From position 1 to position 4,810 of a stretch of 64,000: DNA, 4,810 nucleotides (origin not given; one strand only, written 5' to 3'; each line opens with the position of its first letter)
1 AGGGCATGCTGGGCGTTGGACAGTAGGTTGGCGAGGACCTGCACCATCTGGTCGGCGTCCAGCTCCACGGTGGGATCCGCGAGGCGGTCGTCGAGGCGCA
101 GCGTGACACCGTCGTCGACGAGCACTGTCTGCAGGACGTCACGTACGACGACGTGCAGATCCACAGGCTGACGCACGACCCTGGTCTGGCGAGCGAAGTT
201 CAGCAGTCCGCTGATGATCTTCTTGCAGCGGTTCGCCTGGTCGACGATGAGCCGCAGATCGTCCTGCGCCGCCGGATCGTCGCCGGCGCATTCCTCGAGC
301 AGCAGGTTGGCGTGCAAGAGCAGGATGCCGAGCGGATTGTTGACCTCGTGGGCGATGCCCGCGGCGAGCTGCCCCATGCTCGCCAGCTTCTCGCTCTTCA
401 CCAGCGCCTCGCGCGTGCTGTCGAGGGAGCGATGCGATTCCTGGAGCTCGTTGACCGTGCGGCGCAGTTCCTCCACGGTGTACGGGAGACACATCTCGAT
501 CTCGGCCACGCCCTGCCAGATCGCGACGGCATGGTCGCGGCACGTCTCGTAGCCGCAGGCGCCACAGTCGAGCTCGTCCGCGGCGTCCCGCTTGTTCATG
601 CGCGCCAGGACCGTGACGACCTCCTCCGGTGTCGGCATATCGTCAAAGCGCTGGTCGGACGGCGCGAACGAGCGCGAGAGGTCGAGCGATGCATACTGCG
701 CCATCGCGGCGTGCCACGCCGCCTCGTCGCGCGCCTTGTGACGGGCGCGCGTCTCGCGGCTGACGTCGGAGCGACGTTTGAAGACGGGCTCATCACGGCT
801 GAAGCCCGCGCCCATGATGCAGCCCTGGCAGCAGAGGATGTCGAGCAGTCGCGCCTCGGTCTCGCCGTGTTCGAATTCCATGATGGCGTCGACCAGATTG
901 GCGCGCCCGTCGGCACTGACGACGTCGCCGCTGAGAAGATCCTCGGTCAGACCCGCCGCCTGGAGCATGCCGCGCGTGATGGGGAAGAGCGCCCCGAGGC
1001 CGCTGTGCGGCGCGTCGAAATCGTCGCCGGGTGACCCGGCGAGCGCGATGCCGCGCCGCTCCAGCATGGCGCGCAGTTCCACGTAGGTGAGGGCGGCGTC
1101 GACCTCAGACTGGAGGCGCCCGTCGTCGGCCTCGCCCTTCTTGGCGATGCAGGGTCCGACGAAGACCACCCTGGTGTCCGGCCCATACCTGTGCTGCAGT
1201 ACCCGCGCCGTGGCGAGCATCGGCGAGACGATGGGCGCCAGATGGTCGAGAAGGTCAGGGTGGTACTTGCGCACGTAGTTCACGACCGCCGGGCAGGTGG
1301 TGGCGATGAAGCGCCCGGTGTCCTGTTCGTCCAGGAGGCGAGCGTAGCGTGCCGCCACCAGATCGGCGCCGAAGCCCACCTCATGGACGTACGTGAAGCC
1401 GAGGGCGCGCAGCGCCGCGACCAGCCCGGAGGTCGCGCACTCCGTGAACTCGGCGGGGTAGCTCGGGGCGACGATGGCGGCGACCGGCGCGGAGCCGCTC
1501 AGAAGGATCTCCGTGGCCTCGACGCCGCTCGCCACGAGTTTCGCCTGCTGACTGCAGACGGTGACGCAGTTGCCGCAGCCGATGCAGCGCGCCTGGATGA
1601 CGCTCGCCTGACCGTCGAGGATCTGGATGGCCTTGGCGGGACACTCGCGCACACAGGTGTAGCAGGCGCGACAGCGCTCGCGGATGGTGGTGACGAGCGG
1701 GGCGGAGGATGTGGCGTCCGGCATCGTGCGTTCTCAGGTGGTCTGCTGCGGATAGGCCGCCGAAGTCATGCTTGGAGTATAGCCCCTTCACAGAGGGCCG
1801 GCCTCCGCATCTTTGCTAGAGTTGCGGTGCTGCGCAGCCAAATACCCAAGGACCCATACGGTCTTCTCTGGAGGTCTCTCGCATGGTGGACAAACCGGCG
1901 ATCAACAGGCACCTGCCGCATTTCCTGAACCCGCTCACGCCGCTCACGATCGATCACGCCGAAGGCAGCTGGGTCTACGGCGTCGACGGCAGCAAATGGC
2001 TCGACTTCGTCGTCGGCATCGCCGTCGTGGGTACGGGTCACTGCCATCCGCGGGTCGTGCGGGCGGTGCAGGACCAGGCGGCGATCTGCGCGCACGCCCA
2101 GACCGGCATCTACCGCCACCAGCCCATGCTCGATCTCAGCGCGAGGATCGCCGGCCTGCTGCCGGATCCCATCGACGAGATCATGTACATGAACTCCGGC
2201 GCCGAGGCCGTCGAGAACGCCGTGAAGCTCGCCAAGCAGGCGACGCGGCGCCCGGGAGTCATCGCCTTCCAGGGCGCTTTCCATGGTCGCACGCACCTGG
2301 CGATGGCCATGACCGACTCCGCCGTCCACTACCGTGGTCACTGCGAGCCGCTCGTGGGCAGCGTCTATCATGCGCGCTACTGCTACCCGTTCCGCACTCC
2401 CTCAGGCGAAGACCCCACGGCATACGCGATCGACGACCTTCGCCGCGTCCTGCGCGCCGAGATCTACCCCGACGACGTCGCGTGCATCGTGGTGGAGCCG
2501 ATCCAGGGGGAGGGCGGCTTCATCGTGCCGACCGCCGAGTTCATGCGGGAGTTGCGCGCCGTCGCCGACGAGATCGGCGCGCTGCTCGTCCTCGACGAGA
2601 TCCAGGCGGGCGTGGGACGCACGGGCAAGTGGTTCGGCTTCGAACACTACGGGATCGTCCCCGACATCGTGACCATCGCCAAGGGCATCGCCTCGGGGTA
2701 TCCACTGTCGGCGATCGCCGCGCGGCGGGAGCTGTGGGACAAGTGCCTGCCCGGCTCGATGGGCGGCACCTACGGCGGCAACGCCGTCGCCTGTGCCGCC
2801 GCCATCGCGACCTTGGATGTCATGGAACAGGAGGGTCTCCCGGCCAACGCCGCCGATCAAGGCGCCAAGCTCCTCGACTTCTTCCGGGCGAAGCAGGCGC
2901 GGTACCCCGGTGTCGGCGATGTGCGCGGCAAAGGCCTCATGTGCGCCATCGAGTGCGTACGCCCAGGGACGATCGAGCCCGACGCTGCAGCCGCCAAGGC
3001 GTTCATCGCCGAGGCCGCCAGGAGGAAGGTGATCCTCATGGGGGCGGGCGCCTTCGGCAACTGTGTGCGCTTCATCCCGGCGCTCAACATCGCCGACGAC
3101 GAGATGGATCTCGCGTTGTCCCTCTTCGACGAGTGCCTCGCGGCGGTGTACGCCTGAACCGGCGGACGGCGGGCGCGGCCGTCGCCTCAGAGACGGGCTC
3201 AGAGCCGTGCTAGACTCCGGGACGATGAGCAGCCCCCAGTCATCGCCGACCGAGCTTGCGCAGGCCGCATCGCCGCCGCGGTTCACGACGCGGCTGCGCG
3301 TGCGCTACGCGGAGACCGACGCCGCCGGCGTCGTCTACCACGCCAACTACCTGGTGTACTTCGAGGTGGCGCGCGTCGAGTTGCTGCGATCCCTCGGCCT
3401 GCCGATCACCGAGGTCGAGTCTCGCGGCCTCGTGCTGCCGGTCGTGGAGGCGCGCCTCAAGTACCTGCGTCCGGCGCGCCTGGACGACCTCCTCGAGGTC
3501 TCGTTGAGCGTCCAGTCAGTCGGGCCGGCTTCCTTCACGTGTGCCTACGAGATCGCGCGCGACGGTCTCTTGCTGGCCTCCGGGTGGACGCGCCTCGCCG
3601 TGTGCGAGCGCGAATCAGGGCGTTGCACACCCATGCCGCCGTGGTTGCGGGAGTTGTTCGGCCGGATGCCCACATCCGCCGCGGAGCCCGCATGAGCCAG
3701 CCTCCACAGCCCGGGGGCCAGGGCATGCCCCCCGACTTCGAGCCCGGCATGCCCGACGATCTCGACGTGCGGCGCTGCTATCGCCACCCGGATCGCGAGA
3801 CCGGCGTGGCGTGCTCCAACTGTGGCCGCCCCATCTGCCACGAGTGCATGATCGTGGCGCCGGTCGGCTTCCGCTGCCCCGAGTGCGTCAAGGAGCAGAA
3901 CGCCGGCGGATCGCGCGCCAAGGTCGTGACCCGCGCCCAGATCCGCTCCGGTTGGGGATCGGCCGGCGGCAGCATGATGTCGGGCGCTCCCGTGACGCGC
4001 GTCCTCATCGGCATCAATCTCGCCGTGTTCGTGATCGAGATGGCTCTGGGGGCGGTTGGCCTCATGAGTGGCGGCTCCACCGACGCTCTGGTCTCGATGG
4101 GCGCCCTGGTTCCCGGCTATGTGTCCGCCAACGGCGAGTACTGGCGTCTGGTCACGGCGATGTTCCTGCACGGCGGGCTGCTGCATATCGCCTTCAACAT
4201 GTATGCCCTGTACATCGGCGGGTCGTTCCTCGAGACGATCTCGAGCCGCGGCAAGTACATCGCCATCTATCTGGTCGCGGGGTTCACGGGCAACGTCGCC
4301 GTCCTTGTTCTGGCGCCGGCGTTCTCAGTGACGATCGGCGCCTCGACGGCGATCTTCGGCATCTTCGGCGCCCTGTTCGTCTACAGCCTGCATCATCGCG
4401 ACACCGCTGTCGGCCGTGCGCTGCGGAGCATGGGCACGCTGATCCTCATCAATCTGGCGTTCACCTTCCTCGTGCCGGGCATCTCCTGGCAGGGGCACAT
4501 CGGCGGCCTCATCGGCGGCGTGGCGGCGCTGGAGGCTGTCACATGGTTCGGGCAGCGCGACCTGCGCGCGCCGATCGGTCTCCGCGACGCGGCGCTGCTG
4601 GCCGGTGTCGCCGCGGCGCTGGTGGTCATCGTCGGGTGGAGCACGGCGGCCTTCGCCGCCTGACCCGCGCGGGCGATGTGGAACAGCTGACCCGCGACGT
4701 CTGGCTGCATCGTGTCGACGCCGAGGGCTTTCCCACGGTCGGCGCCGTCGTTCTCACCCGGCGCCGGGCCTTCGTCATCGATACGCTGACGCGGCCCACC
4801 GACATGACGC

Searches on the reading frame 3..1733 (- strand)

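Call 30: search_protein_families(library=pfam, proteins=[window:3-1733:-], max_evalue=0.00001)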
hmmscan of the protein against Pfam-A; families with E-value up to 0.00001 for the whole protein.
window:3-1733:- (577 aa): 7 families
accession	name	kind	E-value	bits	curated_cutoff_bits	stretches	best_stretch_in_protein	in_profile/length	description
PF02906.19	Fe_hyd_lg_C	-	4.7e-47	161.1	22.1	1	83-309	2-245/245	Iron only hydrogenase large subunit, C-terminal domain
PF00512.31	HisKA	-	3.8e-12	46.5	26.9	1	453-516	2-63/66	His Kinase A (phospho-acceptor) domain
PF04060.18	FeS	-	2.5e-09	37.1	23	1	388-417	4-33/33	Putative Fe-S cluster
PF13237.11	Fer4_10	-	9.5e-08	32.3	25.5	1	18-60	6-52/53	4Fe-4S dicluster domain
PF00037.32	Fer4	-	1.1e-07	31.8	21.1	0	45-60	3-18/24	4Fe-4S binding domain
PF13187.11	Fer4_9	-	7.4e-07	29.5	27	1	20-64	1-51/52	4Fe-4S dicluster domain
PF25160.1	LdpA_Fe-S-bd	-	5.6e-06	26.5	27.6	0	26-62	8-40/49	LdpA Fe-S cluster-binding domain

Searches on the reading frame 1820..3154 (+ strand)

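Call 30: search_protein_families(library=pfam, proteins=[window:1820-3154:+], max_evalue=0.00001)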
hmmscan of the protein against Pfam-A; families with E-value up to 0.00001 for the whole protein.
window:1820-3154:+ (445 aa): 1 family
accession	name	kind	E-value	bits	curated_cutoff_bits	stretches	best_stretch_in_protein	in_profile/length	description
PF00202.27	Aminotran_3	-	2.6e-118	395.7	30.5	1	41-440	10-403/403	Aminotransferase class-III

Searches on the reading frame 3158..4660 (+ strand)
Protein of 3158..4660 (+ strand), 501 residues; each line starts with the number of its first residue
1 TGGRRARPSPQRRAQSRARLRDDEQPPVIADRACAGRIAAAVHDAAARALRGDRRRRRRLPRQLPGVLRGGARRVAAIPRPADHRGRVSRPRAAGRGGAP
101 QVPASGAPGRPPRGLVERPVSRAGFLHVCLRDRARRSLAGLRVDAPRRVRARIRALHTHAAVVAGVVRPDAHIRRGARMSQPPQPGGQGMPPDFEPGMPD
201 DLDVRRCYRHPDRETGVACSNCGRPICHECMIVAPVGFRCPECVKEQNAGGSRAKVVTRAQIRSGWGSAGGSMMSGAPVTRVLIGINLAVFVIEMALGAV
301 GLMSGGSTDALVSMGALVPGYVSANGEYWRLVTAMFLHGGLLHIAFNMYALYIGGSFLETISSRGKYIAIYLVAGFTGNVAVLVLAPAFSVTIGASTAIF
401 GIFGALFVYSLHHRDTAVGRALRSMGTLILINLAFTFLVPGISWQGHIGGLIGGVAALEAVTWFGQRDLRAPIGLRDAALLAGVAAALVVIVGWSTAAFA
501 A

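Call 33: search_protein_families(library=pfam, proteins=[window:3158-4660:+], max_evalue=0.0001)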
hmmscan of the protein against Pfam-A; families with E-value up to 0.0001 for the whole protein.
window:3158-4660:+ (501 aa): 1 family
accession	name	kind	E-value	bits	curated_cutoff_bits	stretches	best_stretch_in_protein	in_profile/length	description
PF01694.28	Rhomboid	-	1.5e-31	109.9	22.6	1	326-457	2-136/143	Rhomboid domain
